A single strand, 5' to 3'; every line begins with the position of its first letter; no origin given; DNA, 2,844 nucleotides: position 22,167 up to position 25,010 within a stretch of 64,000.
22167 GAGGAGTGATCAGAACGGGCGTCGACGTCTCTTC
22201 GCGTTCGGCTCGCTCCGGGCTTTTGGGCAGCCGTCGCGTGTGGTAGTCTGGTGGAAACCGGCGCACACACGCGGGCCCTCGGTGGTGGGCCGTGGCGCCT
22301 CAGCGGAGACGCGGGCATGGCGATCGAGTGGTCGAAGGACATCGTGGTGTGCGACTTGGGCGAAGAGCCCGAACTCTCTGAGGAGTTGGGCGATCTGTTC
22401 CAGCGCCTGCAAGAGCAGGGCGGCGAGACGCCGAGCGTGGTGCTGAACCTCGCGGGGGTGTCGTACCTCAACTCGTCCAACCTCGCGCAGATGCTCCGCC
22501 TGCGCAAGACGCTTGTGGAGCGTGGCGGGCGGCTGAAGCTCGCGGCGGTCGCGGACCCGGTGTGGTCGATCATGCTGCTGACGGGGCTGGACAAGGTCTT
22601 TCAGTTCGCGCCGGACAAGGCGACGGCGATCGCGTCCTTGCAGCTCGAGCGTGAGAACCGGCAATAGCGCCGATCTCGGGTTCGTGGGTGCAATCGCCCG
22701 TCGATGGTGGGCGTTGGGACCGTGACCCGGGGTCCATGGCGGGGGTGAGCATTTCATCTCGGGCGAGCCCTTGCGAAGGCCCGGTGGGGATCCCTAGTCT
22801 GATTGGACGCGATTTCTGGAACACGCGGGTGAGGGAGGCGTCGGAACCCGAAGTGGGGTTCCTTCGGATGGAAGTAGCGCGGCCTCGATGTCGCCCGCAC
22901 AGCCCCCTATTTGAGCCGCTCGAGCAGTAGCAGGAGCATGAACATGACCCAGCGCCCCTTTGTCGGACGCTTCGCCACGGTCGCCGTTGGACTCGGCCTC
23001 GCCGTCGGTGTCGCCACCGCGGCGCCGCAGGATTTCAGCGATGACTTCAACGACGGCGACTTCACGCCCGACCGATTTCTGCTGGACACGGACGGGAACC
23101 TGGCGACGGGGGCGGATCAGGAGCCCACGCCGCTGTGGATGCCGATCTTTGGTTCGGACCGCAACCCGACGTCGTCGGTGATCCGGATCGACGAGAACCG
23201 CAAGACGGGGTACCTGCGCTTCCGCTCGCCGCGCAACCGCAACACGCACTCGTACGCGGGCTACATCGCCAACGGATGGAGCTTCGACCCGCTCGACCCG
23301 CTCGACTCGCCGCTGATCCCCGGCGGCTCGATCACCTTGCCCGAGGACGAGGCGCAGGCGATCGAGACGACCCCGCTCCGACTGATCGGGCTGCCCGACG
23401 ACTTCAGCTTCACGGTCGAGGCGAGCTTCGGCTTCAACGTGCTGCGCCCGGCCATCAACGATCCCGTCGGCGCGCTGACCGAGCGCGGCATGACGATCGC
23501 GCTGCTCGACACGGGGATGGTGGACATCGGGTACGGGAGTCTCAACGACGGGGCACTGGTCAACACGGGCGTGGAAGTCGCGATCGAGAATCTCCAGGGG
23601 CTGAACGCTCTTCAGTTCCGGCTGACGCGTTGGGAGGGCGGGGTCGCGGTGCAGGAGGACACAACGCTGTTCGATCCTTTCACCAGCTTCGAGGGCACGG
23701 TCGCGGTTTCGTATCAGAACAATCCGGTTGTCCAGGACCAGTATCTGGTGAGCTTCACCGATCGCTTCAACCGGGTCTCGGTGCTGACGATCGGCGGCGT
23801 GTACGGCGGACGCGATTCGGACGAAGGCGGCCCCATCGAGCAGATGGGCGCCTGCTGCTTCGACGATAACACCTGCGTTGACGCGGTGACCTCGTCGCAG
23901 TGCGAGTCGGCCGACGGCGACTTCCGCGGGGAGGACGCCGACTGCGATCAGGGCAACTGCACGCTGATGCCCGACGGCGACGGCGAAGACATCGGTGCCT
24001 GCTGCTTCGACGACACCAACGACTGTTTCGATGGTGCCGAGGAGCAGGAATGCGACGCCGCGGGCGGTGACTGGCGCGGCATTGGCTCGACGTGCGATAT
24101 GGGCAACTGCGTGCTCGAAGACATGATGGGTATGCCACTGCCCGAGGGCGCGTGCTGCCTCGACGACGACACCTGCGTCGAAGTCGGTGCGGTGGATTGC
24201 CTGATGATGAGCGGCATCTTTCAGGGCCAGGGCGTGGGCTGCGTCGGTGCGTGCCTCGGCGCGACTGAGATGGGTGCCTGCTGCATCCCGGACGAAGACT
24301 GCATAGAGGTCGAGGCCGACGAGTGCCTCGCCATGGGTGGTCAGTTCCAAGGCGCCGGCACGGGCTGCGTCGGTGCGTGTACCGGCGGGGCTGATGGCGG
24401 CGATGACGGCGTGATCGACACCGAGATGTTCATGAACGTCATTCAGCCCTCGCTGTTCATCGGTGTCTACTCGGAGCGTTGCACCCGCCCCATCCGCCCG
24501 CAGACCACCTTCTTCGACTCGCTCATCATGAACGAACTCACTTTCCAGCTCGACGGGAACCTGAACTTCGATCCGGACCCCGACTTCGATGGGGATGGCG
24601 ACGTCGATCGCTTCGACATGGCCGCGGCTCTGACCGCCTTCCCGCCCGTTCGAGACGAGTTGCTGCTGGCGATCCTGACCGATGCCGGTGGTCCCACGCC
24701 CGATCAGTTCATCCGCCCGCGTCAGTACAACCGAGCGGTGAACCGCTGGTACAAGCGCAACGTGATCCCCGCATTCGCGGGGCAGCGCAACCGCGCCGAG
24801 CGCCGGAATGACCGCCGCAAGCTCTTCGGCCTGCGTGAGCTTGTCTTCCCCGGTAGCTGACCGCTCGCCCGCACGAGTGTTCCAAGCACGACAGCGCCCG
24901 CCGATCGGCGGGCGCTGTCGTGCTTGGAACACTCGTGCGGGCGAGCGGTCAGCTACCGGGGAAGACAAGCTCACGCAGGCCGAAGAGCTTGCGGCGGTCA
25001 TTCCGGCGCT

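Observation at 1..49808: Perfect, spacer-less palindrome of at least 49.8 kb (two 24,904-bp arms) covering 78% of the window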

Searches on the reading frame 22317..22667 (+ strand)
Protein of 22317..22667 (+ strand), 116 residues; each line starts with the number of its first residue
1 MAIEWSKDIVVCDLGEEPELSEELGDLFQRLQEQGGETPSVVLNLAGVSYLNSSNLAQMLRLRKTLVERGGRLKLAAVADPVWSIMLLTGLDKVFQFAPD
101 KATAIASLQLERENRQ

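Call 20: find_encoding_contigs(protein=window:22317-22667:+, flank=10000, max_places=10)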
Protein window:22317-22667:+ (116 aa): 4 contigs read that carry it; 4 places shown.
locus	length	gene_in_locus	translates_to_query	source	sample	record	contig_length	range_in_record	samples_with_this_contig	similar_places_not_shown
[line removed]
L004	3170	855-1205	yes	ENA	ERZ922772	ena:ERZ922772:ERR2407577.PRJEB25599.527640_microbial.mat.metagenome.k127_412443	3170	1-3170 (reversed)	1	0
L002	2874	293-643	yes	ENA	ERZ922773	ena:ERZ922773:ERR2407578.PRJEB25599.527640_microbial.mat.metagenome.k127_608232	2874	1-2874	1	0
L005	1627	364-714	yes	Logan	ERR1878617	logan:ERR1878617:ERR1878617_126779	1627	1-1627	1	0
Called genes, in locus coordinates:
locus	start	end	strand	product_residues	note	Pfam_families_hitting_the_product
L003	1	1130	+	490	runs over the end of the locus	PF00206:Lyase_1, PF10415:FumaraseC_C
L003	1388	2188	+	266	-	PF00036:EF-hand_1 (faint), PF13202:EF-hand_5 (faint), PF13405:EF-hand_6 (faint), PF13499:EF-hand_7 (faint), PF13833:EF-hand_8 (faint)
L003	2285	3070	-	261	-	PF01569:PAP2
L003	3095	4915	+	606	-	PF13231:PMT_2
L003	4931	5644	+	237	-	-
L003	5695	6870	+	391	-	-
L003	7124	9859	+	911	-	PF00521:DNA_topoisoIV, PF03989:DNA_gyraseA_C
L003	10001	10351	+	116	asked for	PF01740:STAS, PF13466:STAS_2 (weak)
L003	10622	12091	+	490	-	?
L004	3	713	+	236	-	?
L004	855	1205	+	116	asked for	PF01740:STAS, PF13466:STAS_2 (weak)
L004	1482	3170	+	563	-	?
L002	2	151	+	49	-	?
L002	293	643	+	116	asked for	PF01740:STAS, PF13466:STAS_2 (weak)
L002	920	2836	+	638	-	-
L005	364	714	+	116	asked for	PF01740:STAS, PF13466:STAS_2 (weak)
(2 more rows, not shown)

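Call 21: list_cluster_members(proteins=[P0001, window:22317-22667:+, window:27634-30369:-])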
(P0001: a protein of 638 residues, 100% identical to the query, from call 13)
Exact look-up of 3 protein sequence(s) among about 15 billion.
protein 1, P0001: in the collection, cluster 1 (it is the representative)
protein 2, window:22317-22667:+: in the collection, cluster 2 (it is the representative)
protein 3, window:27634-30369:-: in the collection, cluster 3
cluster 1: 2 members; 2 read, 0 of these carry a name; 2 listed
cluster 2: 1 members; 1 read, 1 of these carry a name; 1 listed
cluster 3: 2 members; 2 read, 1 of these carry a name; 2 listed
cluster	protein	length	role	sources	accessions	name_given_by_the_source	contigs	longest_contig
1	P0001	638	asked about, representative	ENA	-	-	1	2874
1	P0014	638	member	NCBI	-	-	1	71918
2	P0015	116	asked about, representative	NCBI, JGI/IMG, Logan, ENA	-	anti-anti-sigma factor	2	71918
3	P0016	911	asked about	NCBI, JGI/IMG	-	DNA gyrase subunit A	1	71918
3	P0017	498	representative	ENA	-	-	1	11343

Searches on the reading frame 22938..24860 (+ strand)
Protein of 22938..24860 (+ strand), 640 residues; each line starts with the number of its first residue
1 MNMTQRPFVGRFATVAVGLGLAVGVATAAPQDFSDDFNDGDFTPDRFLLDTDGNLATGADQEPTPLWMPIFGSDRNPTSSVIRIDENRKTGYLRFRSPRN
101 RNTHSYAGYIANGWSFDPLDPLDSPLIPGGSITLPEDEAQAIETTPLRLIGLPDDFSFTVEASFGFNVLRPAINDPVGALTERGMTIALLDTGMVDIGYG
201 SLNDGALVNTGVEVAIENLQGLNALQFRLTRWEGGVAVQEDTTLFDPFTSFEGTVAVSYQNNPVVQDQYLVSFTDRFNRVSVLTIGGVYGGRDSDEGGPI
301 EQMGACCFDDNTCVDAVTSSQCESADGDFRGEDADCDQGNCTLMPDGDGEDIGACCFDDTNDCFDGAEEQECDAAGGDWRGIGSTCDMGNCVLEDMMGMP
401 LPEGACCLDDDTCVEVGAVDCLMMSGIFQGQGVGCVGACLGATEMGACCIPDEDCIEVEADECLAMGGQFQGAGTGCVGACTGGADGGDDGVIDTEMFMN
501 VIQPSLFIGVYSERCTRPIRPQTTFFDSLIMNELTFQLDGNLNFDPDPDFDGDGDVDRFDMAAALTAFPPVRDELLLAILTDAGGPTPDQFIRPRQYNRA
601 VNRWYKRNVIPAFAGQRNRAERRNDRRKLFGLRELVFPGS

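Call 8: find_encoding_contigs(protein=window:22938-24860:+, flank=10000, max_places=10)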
Protein window:22938-24860:+ (640 aa): no gene with exactly this product is on record in the collection.

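Call 10: find_related_loci(query=window:22938-24860:+, collection=genome_contigs, flank=10000)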
Query window:22938-24860:+ (640 aa) in genome_contigs; peptide patterns used: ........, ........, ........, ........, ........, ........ (x = any residue, [..] = any of these).
197 stretches matched a pattern, but none encodes a relative of the query by tblastn (E <= 1e-3).

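Call 13: find_homologous_proteins(query=window:22938-24860:+)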
Query window:22938-24860:+ (640 aa): 13 proteins with E <= 0.001 among 8000 candidates.
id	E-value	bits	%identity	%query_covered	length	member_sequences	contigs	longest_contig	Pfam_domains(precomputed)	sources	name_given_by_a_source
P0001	0.0e+0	1483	100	100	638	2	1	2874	-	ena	-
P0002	1.0e-25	109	31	35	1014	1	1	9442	-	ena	-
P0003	4.3e-23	100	34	27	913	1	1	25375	PF00932.26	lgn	-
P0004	1.3e-18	85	41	13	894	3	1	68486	-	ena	-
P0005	5.8e-18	83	29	57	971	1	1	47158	PF08308.18,PF13860.13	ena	-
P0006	1.6e-16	78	34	33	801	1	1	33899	-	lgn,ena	-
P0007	1.8e-15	75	35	28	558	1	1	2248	-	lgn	-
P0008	6.5e-10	56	31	28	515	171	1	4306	-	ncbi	-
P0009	2.1e-9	55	35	27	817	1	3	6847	-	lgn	-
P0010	4.6e-9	54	29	31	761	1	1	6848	-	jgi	jgi:hypothetical protein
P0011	2.5e-8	51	30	30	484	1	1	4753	-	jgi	jgi:hypothetical protein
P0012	4.1e-7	47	30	28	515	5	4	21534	-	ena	-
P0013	5.3e-5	40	39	12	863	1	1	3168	PF07731.21,PF00394.29,PF07732.22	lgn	-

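Call 14: find_encoding_contigs(protein=P0001, flank=10000, max_places=10)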
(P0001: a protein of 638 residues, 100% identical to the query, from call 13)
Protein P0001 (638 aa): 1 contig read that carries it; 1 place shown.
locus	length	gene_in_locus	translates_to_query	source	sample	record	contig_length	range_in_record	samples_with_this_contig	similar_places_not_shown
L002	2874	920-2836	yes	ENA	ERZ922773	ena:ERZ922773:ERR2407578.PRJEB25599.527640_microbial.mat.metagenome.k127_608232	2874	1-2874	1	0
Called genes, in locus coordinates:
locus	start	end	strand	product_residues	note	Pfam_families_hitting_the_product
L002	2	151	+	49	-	?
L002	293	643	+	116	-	PF01740:STAS, PF13466:STAS_2 (weak)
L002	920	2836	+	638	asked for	-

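Call 19: find_related_loci(query=window:22938-24860:+, collection=metagenome_contigs, flank=10000)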
Query window:22938-24860:+ (640 aa) in metagenome_contigs; peptide patterns used: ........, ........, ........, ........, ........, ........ (x = any residue, [..] = any of these).
261 stretches matched a pattern, but none encodes a relative of the query by tblastn (E <= 1e-3).

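Call 24: find_encoding_contigs(protein=window:22944-24860:+, flank=10000, max_places=10)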
Protein window:22944-24860:+ (638 aa): no gene with exactly this product is on record in the collection.
